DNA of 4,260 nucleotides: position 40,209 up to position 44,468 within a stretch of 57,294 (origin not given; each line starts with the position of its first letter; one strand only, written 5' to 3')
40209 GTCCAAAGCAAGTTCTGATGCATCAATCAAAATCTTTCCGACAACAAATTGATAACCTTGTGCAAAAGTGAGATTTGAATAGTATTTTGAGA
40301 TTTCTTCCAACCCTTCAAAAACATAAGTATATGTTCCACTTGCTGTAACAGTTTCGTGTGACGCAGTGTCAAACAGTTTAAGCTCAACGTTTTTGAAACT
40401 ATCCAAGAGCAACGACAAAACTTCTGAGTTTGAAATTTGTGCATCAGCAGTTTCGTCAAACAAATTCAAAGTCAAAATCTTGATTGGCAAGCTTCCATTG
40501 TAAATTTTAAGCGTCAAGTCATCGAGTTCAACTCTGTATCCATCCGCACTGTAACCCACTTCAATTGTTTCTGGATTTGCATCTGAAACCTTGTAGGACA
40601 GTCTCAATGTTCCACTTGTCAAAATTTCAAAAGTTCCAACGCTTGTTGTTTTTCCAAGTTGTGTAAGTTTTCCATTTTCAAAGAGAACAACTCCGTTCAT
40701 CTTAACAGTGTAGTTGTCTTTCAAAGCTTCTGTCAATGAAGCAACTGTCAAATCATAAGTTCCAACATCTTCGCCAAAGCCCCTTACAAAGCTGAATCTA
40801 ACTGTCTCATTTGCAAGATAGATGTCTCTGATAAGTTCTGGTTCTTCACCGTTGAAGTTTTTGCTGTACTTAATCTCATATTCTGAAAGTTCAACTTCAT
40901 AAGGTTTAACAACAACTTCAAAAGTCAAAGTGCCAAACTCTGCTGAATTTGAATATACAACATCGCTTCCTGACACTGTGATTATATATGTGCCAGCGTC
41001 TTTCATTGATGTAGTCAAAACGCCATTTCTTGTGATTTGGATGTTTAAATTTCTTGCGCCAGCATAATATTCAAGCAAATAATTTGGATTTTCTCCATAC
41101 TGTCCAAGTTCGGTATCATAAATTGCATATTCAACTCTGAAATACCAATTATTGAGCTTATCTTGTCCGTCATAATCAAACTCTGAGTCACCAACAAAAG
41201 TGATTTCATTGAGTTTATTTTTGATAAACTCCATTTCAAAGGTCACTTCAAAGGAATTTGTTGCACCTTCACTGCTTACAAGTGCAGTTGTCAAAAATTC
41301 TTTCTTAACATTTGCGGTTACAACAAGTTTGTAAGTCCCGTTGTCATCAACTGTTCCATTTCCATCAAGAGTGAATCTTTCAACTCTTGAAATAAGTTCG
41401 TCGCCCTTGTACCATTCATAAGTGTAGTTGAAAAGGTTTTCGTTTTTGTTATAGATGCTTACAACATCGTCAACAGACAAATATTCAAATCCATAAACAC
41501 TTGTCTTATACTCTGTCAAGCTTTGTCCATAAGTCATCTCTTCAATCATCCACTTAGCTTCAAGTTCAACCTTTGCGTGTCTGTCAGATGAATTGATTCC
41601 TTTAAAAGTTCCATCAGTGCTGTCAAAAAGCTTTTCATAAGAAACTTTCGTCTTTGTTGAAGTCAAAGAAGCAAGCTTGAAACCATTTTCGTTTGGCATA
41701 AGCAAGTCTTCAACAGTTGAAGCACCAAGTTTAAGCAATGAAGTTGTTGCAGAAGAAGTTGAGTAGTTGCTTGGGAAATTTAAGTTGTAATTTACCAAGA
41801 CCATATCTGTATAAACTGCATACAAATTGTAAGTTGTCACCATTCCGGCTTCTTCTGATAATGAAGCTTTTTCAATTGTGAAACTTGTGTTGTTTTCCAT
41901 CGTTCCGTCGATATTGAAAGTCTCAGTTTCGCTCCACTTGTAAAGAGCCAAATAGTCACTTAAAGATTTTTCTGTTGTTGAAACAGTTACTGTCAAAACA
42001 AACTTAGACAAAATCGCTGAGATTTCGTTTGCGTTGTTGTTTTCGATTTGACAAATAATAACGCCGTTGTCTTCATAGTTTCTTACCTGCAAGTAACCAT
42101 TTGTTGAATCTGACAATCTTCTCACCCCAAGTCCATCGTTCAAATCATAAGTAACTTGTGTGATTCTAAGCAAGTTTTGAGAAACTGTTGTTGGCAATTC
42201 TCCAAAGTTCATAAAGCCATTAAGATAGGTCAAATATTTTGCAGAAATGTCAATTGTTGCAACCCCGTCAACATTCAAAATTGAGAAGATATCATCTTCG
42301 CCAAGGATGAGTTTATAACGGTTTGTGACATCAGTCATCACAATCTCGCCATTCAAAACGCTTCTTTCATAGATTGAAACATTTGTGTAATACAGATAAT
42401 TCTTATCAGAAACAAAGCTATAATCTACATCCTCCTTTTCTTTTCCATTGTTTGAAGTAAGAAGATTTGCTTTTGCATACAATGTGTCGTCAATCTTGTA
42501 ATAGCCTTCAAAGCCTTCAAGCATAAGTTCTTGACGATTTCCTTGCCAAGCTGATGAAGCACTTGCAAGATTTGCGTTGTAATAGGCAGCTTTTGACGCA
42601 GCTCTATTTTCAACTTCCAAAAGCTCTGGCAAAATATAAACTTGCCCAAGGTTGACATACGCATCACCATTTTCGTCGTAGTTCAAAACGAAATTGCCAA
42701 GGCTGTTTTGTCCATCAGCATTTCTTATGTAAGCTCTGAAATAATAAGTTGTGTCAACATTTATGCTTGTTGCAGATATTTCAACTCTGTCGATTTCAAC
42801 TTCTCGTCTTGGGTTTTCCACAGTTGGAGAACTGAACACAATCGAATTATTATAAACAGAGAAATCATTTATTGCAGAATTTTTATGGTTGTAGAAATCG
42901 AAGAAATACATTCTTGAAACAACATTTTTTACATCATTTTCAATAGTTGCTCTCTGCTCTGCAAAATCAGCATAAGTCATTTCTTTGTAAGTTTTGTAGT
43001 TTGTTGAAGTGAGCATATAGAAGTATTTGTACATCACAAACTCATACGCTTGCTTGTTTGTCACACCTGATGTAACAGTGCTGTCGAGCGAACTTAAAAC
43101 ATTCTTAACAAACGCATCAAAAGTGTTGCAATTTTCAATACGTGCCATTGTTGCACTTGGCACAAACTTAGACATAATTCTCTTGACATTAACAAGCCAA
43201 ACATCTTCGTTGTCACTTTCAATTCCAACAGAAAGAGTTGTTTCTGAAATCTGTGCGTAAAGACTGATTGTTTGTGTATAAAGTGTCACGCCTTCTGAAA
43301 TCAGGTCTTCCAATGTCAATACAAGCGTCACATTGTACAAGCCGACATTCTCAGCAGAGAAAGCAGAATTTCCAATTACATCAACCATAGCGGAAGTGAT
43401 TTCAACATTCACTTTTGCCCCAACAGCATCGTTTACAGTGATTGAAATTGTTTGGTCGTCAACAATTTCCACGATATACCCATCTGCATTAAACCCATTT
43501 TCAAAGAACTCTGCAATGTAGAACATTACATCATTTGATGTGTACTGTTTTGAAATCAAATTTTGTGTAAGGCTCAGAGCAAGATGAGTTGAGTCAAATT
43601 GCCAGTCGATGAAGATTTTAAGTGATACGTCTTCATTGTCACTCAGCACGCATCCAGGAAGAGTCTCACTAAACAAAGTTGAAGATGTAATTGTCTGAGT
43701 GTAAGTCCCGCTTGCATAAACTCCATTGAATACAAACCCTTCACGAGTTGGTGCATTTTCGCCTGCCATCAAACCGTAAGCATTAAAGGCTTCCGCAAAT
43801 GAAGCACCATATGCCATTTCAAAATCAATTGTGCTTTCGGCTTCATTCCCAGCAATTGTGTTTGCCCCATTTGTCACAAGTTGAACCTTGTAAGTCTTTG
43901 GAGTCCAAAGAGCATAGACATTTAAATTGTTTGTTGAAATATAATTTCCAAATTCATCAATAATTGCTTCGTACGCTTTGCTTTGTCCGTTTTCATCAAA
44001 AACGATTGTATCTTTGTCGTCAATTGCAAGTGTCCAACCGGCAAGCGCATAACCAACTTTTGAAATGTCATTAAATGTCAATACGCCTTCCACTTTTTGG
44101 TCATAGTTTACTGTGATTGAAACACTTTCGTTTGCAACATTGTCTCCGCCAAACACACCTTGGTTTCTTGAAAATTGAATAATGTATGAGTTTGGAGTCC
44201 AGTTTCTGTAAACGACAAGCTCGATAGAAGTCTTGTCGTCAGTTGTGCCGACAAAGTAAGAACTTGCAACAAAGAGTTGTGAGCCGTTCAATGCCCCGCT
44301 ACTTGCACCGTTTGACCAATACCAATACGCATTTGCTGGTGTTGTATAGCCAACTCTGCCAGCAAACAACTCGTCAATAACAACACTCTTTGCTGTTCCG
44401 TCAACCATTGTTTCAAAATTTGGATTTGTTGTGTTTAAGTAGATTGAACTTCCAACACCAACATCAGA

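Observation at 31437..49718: A 6093-aa tail-anchored surface protein fills a third of the window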

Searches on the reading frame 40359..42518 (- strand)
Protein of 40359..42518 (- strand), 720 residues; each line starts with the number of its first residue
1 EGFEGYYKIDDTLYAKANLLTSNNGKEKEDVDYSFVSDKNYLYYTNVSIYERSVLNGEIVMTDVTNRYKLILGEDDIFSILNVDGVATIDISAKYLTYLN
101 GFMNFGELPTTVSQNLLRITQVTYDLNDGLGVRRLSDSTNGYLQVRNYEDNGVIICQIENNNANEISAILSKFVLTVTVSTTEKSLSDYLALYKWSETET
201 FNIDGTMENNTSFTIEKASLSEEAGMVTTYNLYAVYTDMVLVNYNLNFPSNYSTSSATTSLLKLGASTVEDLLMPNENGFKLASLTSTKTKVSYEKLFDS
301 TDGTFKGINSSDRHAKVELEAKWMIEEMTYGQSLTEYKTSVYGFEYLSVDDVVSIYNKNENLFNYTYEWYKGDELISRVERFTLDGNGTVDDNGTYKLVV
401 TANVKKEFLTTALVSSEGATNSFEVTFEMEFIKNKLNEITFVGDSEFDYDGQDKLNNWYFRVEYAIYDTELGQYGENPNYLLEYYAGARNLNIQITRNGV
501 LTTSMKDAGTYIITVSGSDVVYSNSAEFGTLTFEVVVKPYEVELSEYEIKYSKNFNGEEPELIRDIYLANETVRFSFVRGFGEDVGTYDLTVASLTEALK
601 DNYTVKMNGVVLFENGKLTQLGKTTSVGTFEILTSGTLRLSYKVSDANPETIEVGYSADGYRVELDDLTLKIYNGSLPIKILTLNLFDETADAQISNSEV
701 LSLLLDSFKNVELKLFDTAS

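Call 11: search_protein_families(library=pfam, proteins=[window:40359-42518:-], max_evalue=1)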
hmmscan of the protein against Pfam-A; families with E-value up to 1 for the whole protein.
window:40359-42518:- (720 aa): 2 families
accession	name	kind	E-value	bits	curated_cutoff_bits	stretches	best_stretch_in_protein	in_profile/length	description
PF13895.12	Ig_2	-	0.013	16.2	27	1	365-403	29-67/79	Immunoglobulin domain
PF18676.6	MBG_2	-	0.027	15.5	25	1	570-607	29-66/72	MBG domain (YGX type)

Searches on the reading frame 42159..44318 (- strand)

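Call 11: search_protein_families(library=pfam, proteins=[window:42159-44318:-], max_evalue=1)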
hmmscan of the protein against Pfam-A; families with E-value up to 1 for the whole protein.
window:42159-44318:- (720 aa): 2 families
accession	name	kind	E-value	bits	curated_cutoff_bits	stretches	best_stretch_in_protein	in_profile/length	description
PF09479.16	Flg_new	-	3.5e-05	24.3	27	1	45-110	1-53/65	Listeria-Bacteroides repeat domain (List_Bact_rpt)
PF18235.6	OST_P2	-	0.1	13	25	1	575-658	7-92/133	Oligosaccharyltransferase Peripheral 2 domain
